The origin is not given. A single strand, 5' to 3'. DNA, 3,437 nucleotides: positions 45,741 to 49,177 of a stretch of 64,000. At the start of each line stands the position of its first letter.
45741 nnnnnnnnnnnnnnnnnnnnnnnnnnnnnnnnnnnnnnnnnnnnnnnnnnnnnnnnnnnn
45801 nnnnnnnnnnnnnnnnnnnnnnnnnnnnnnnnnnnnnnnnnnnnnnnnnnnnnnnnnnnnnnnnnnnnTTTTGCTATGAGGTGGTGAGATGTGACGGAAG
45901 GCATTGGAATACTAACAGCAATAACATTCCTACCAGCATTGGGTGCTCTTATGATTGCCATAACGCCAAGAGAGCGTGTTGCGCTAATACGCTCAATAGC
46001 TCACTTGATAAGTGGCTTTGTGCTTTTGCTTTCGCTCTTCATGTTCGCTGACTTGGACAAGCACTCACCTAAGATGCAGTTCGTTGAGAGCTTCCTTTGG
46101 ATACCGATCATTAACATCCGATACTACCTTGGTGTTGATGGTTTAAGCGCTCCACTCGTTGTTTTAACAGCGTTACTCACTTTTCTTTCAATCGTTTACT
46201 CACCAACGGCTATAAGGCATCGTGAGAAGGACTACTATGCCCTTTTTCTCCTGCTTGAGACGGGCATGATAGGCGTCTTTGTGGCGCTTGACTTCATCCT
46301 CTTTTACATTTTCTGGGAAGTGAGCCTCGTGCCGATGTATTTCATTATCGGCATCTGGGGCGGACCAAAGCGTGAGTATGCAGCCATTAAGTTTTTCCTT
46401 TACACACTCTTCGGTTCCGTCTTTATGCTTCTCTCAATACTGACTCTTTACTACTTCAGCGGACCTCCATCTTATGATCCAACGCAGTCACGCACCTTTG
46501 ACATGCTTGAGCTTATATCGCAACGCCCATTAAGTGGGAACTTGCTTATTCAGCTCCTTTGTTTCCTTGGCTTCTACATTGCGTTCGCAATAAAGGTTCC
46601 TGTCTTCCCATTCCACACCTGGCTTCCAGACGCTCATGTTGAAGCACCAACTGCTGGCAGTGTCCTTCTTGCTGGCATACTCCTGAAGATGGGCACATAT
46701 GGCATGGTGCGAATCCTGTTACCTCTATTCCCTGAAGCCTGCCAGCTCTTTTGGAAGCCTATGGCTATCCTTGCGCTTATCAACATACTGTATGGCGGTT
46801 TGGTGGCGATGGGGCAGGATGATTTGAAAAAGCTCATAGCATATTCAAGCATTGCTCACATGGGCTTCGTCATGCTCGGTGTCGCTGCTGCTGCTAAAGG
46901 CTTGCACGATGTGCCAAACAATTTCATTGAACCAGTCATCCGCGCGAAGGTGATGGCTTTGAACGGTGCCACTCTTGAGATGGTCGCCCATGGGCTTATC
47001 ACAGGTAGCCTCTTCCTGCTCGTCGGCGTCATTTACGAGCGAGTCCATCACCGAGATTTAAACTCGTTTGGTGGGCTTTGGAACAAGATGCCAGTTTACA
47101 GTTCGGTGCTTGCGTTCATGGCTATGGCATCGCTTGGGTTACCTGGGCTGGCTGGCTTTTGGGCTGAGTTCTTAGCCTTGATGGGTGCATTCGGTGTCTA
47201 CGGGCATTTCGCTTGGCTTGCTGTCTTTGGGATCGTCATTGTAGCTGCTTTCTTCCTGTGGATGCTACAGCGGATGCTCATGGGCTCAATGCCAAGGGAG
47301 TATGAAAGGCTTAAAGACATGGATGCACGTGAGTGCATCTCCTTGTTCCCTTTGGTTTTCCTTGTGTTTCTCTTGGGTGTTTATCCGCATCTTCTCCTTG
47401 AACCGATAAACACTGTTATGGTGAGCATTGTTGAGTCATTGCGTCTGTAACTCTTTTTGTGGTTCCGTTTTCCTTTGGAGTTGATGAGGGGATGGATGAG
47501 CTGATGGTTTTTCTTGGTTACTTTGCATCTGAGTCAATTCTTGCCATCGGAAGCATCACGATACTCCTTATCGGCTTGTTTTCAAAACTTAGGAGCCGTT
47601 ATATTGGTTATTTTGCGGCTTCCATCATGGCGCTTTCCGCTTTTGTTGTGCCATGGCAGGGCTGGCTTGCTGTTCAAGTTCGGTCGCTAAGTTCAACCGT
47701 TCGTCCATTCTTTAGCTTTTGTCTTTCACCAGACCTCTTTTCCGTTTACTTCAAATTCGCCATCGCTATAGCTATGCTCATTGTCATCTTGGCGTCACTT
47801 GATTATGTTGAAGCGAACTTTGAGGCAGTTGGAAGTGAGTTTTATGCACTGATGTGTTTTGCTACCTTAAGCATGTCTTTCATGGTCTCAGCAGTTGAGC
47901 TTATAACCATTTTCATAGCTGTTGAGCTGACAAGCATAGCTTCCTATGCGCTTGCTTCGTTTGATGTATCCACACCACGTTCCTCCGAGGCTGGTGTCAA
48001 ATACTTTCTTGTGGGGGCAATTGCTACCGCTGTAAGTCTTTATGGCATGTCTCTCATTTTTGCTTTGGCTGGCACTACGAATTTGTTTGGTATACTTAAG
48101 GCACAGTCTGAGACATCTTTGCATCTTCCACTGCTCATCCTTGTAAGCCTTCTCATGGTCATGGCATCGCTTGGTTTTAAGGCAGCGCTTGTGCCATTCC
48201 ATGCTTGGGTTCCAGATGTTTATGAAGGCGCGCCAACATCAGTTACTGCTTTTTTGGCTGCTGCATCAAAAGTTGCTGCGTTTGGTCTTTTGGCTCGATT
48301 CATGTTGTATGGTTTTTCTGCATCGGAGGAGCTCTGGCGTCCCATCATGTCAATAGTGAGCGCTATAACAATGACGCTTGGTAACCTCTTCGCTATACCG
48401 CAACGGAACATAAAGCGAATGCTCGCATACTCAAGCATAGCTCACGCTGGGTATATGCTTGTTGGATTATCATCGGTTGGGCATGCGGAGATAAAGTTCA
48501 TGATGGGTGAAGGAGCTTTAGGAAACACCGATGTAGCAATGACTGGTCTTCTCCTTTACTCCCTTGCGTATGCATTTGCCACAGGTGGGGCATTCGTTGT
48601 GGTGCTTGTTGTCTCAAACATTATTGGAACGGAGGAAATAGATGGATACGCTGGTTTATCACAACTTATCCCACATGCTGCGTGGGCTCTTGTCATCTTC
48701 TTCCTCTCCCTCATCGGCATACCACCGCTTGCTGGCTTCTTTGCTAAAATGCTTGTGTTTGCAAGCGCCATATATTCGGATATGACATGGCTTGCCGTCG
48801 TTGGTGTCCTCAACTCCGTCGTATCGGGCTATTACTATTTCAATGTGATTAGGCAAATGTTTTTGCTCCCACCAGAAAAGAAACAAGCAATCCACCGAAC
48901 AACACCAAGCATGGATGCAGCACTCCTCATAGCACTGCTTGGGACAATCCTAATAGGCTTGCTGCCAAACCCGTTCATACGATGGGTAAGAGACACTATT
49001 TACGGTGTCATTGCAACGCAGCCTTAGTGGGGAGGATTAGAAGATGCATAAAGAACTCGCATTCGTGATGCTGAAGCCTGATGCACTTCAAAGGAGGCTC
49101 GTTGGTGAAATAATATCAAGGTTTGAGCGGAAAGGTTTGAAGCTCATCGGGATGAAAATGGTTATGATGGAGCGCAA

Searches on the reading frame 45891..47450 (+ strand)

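Call 57: search_protein_families(library=pfam, proteins=[window:45891-47450:+], max_evalue=0.00001)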
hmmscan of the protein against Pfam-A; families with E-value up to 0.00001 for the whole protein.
window:45891-47450:+ (519 aa): 1 family
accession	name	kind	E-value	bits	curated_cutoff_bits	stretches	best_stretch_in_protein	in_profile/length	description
PF00361.26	Proton_antipo_M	-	3.2e-74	250.2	21.5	2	132-334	1-194/294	NADH:quinone oxidoreductase/Mrp antiporter, TM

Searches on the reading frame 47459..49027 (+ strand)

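Call 57: search_protein_families(library=pfam, proteins=[window:47459-49027:+], max_evalue=0.00001)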
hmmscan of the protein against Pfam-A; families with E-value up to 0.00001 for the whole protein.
window:47459-49027:+ (522 aa): 1 family
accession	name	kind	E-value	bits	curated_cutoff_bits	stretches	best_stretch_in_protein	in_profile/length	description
PF00361.26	Proton_antipo_M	-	5.6e-65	219.9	21.5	1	145-455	1-293/294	NADH:quinone oxidoreductase/Mrp antiporter, TM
